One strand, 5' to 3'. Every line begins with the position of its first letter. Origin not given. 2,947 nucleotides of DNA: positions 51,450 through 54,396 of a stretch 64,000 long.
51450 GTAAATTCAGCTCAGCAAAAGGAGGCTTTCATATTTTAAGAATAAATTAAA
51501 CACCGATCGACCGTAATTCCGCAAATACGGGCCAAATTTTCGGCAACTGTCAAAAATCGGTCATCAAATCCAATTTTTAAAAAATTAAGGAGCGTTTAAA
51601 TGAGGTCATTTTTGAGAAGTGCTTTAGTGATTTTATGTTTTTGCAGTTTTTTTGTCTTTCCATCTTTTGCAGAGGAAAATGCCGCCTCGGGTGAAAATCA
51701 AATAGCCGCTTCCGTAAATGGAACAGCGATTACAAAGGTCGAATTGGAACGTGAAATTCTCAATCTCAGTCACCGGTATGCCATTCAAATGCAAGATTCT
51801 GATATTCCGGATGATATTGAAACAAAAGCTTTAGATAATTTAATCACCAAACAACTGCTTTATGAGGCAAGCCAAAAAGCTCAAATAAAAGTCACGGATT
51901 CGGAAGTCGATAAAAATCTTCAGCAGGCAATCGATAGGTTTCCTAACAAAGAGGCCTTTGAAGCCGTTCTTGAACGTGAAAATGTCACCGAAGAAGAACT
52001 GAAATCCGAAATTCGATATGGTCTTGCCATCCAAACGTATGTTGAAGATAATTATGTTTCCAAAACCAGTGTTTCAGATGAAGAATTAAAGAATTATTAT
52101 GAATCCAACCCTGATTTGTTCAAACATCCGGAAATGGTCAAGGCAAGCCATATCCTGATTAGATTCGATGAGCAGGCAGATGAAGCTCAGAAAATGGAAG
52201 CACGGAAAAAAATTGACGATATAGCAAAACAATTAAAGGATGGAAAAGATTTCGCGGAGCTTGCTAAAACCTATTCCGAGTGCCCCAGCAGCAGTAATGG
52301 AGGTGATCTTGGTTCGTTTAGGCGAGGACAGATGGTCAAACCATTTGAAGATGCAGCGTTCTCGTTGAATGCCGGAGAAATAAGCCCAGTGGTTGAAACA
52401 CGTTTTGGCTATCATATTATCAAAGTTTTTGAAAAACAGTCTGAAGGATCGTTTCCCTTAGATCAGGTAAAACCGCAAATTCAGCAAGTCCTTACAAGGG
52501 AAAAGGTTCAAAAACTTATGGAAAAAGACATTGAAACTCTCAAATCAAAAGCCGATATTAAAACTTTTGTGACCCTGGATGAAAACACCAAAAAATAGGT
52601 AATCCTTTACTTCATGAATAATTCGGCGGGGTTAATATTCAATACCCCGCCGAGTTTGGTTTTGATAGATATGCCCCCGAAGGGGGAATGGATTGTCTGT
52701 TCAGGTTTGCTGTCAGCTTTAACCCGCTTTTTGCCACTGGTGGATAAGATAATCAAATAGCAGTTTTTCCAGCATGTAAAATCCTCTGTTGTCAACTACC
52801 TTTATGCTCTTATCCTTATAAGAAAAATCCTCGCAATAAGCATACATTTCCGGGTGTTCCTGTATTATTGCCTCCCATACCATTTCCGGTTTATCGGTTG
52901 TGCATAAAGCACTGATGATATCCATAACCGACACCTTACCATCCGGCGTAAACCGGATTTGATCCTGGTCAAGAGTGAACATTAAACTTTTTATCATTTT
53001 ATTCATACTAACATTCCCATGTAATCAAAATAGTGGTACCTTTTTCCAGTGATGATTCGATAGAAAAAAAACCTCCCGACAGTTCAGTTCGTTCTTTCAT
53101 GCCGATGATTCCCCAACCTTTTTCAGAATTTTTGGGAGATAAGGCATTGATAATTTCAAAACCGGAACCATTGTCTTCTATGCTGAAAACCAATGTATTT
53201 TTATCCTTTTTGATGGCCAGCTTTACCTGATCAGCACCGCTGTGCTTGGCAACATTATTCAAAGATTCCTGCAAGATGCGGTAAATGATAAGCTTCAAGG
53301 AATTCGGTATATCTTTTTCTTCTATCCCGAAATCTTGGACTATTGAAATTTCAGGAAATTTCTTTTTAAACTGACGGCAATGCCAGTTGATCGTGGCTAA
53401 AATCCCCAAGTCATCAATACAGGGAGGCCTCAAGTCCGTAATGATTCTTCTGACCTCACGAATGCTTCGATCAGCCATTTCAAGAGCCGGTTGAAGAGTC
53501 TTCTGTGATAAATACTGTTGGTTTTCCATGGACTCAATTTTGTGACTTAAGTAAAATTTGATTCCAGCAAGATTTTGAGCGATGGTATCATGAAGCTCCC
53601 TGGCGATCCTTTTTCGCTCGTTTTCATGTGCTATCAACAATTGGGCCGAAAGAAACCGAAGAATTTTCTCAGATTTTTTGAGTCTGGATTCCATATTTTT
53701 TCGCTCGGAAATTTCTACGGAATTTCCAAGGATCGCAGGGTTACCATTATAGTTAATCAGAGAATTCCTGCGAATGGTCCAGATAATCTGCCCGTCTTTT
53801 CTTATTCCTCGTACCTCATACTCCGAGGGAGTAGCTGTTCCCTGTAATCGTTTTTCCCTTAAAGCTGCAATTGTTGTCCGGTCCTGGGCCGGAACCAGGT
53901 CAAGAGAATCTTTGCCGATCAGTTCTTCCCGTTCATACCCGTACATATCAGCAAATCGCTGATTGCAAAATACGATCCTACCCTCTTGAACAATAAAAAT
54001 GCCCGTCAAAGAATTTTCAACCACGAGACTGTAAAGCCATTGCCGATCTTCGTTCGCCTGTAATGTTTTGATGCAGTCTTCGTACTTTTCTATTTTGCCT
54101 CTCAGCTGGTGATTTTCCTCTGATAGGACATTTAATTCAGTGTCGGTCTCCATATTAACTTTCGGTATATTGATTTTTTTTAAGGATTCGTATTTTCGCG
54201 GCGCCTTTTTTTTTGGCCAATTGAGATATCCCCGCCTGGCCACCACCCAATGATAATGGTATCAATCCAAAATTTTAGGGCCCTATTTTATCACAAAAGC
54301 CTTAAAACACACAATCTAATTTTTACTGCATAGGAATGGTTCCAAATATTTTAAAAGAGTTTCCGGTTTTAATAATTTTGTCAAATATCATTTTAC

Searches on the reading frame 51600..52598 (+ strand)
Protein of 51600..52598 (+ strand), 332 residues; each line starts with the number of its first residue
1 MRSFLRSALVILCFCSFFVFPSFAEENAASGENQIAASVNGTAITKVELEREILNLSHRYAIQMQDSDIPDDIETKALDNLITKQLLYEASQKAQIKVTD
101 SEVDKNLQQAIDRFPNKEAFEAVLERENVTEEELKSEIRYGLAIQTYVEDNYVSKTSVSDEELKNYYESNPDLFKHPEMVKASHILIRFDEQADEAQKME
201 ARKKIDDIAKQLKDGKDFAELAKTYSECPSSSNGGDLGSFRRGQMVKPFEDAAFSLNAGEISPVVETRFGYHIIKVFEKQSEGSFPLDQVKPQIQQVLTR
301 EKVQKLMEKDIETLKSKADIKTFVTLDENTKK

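Call 86: search_protein_families(library=ncbifam, proteins=[window:51600-52598:+], max_evalue=1e-30)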
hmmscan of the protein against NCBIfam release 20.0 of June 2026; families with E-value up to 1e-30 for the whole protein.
window:51600-52598:+ (332 aa): 1 family
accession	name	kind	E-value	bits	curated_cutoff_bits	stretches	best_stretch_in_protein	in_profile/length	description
NF000809.0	PRK00059.1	equivalog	5.5e-50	170.6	303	1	7-323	9-331/336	peptidylprolyl isomerase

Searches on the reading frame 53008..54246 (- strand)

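Call 86: search_protein_families(library=ncbifam, proteins=[window:53008-54246:-], max_evalue=1e-30)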
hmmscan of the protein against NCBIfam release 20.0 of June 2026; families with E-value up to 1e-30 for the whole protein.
window:53008-54246:- (412 aa): 2 families
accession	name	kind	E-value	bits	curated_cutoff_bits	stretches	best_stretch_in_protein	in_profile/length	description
NF052443.1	SensHisKinMctS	equivalog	1.5e-41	142.2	700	1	192-408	232-444/457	two-component system sensor histidine kinase MctS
NF008649.0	PRK11644.1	equivalog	4.3e-37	128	408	1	178-409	271-493/499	signal transduction histidine-protein kinase/phosphatase UhpB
